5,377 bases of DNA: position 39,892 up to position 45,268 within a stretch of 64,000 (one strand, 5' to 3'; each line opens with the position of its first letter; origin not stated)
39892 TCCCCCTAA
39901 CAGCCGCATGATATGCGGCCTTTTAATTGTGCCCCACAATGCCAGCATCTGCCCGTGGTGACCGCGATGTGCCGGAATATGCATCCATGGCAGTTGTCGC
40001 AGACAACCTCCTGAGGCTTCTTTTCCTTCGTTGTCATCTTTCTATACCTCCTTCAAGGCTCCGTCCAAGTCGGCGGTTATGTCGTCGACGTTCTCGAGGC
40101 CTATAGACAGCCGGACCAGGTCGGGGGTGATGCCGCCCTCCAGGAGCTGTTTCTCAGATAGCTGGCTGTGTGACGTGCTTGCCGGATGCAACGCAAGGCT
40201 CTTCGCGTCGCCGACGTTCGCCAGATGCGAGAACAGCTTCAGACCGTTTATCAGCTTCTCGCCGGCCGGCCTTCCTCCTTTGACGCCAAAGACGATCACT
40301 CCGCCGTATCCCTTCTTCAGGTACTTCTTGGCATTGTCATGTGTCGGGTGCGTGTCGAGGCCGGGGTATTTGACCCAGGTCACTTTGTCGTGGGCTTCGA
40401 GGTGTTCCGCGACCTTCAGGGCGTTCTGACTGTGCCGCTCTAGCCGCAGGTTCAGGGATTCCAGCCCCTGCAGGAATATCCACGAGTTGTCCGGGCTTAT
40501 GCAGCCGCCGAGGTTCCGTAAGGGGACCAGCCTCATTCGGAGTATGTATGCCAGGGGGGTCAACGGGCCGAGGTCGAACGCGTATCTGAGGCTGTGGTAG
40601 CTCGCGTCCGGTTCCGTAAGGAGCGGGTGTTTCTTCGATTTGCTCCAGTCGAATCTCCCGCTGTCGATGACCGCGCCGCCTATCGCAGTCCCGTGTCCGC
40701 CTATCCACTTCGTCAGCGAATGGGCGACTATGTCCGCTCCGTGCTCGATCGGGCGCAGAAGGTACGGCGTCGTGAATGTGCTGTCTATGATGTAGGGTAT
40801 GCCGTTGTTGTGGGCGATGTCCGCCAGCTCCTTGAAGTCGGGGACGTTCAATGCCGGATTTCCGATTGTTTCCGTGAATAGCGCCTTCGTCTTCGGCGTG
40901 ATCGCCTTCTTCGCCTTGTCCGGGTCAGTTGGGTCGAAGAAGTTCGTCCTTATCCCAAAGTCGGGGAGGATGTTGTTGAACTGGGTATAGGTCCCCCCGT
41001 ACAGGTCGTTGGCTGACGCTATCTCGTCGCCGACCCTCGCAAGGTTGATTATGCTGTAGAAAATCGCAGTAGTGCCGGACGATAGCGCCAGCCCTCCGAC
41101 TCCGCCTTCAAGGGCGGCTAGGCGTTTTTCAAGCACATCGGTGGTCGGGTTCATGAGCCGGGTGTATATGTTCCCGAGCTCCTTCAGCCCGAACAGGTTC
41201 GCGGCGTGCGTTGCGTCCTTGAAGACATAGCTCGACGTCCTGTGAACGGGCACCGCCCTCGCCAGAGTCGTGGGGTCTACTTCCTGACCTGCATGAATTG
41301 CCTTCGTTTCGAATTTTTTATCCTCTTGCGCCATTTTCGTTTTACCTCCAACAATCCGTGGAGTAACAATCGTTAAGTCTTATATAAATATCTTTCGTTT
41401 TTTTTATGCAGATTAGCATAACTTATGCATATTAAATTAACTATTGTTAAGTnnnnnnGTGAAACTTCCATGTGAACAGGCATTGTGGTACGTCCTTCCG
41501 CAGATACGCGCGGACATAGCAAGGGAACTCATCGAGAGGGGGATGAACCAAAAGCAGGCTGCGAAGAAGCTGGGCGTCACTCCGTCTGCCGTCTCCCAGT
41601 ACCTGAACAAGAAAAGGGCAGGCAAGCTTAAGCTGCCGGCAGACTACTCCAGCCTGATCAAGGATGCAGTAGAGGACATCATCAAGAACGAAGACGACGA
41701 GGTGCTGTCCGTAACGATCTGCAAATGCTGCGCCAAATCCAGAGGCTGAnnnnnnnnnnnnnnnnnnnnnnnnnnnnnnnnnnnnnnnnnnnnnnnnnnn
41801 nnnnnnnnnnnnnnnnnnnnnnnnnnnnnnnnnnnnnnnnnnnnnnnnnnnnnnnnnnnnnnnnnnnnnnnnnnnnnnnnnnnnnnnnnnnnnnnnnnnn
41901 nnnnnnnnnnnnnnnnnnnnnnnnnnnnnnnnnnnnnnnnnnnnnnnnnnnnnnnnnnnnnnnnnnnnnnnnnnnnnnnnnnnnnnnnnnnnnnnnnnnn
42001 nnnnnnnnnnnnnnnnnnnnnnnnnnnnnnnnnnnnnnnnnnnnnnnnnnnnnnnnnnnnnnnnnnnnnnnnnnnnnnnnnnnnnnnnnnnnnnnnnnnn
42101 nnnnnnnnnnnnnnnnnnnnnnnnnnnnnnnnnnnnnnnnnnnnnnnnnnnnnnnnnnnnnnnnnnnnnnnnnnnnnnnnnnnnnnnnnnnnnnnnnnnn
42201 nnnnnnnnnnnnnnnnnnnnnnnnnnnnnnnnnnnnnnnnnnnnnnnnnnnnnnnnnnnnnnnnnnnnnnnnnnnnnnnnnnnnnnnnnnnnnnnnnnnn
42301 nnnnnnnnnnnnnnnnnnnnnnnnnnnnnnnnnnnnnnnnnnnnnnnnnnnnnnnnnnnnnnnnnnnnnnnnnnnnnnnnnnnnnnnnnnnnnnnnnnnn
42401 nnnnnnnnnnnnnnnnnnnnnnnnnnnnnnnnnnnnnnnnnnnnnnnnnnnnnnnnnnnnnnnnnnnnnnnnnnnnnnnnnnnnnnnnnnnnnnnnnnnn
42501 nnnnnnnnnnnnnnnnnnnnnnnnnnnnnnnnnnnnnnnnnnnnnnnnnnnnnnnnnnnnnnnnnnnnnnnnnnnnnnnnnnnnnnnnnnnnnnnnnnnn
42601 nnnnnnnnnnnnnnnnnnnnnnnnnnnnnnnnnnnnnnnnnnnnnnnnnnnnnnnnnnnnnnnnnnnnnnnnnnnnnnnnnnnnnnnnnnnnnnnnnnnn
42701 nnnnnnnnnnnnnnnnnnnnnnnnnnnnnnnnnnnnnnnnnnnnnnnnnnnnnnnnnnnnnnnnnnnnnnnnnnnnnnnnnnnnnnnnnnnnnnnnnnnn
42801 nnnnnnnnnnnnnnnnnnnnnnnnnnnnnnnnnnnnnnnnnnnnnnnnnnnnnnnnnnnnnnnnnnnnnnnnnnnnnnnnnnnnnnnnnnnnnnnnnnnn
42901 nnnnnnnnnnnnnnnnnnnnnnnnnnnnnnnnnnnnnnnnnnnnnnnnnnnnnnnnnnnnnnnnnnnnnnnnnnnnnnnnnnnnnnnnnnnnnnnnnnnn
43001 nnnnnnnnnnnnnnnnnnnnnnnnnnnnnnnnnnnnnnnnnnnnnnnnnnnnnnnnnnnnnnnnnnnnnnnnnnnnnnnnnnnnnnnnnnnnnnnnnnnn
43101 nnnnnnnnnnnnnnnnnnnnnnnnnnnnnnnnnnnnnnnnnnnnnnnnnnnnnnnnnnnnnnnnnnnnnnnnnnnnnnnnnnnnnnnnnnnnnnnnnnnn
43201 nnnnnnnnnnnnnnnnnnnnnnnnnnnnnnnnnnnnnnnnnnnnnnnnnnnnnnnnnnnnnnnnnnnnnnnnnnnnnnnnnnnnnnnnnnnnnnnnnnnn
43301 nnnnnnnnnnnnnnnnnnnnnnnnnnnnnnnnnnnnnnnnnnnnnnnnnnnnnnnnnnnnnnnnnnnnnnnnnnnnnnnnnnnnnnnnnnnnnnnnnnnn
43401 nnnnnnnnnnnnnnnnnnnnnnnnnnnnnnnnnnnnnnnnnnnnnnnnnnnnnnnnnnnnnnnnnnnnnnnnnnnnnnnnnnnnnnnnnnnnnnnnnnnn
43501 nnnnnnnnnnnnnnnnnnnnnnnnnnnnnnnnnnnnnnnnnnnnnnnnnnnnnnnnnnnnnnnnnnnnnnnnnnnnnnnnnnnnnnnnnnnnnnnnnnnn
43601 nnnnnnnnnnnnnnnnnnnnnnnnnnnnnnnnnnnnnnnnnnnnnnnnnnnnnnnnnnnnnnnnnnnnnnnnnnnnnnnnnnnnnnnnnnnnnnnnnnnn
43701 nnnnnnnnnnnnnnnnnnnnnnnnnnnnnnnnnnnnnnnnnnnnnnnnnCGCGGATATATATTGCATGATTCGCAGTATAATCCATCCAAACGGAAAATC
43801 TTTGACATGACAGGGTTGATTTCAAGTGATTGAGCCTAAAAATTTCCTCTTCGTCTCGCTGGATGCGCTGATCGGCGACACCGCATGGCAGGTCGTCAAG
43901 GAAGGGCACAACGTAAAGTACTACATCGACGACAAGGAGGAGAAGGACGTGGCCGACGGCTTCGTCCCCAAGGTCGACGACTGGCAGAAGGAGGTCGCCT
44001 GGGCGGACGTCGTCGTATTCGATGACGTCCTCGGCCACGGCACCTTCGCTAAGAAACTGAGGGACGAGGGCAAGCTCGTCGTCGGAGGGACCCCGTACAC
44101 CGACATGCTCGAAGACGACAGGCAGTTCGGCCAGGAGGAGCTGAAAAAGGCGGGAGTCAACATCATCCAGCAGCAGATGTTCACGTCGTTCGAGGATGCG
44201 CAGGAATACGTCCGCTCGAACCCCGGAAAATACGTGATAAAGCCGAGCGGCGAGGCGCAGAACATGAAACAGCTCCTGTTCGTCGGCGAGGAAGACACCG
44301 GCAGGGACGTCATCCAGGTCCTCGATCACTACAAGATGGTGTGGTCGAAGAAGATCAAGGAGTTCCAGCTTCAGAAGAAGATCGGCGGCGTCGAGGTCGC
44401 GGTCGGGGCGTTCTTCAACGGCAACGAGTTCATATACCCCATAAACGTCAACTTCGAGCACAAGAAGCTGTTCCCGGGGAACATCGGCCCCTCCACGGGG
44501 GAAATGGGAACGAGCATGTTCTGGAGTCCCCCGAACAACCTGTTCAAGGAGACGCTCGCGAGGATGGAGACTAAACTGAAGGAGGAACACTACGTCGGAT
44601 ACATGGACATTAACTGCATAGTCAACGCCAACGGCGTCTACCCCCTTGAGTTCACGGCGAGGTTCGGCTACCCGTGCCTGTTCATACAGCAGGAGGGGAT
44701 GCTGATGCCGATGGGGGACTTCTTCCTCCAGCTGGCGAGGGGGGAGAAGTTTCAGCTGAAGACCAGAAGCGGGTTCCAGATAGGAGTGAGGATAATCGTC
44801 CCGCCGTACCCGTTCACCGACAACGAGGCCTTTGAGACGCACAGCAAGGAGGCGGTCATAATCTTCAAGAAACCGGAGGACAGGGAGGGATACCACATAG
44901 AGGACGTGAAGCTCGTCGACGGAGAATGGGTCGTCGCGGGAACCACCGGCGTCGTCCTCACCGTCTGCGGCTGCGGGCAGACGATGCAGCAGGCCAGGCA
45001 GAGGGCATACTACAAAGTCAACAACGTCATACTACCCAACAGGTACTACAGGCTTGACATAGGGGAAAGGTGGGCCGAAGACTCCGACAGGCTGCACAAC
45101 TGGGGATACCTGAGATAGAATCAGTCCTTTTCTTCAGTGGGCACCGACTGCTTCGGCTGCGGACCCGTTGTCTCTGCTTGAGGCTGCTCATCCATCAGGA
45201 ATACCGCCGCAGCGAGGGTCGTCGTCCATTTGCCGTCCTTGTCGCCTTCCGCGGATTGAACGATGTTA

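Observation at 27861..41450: Recurrent near-palindromic box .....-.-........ at four sulfur-metabolism promoters (candidate new regulon)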

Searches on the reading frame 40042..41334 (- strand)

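Call 7: search_protein_families(library=ncbifam, proteins=[window:40042-41334:-])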
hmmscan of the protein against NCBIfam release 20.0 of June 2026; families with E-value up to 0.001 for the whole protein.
window:40042-41334:- (430 aa): 44 families (the best 25 are shown)
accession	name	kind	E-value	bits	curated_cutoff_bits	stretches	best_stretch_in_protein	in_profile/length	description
NF006096.0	PRK08248.1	equivalog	4.5e-195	648.3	726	1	4-428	5-426/431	homocysteine synthase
TIGR01326.1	OAH_OAS_sulfhy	subfamily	3.9e-186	618.8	495.1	1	7-427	1-417/418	O-acetylhomoserine aminocarboxypropyltransferase/cysteine synthase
NF005872.0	PRK07812.1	equivalog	9.5e-175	581.3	703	1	4-427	13-432/439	bifunctional o-acetylhomoserine/o-acetylserine sulfhydrylase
NF004650.0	PRK05994.1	equivalog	2.1e-161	537.6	667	1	1-429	1-426/427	O-acetylhomoserine aminocarboxypropyltransferase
NF004757.0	PRK06084.1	equivalog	5.6e-161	536.1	790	1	7-428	2-421/425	bifunctional O-acetylhomoserine aminocarboxypropyltransferase/cysteine synthase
NF006004.0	PRK08134.1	equivalog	8.8e-161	535.4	636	1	3-428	4-426/433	O-acetylhomoserine aminocarboxypropyltransferase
NF004125.0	PRK05613.1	equivalog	5.4e-133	443.6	765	1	5-428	11-435/437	O-acetylhomoserine/O-acetylserine sulfhydrylase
NF005215.0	PRK06702.1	equivalog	8.9e-116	387.3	709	1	25-427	23-422/432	bifunctional O-acetylhomoserine aminocarboxypropyltransferase/cysteine synthase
NF006003.0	PRK08133.1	equivalog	6.8e-109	364.2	522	2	3-226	7-229/396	O-succinylhomoserine sulfhydrylase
NF005695.0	PRK07503.1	equivalog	1.3e-104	350.1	666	2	3-224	5-226/403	methionine gamma-lyase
TIGR01328.1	met_gam_lyase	equivalog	9.4e-104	347.4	549.7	2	6-223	2-219/391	methionine gamma-lyase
TIGR01325.1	O_suc_HS_sulf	equivalog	4e-102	341.7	510.05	2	10-226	2-217/380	O-succinylhomoserine sulfhydrylase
NF004876.0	PRK06234.1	subfamily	6.9e-98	328.3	666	2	7-225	8-228/400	methionine gamma-lyase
NF005871.0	PRK07811.1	equivalog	7.9e-93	311.1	513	2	3-224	8-222/389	cystathionine gamma-synthase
NF005263.0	PRK06767.1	equivalog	4.2e-90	302.6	617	2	4-224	2-222/392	methionine gamma-lyase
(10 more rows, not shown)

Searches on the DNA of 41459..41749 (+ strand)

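Call 84: search_rna_families(sources=[L016, L010, L035], threshold=gathering)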
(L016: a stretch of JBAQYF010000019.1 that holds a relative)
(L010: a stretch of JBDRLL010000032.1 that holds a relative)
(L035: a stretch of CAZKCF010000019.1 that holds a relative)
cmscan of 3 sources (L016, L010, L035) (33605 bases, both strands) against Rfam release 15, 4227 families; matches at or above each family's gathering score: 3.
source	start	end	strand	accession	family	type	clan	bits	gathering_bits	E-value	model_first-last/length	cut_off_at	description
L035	4131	4203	-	RF00005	tRNA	Gene; tRNA;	CL00001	66.2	29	1.9e-12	1-71/71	no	tRNA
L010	4130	4200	-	RF00005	tRNA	Gene; tRNA;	CL00001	57.6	29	4.2e-10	1-71/71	no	tRNA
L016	1710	1784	-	RF00005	tRNA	Gene; tRNA;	CL00001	52.7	29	9.3e-09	1-71/71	no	tRNA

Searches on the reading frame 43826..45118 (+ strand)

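Call 8: search_protein_families(library=pfam, proteins=[window:43826-45118:+])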
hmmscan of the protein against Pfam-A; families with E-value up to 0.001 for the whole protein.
window:43826-45118:+ (430 aa): 2 families
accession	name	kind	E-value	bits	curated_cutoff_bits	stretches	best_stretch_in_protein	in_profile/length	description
PF01071.24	GARS_A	-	5.9e-14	52.8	27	1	98-283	2-192/194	Phosphoribosylglycinamide synthetase, ATP-grasp (A) domain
PF02843.22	GARS_C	-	2.9e-08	34.4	34.8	1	359-415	38-92/92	Phosphoribosylglycinamide synthetase, C domain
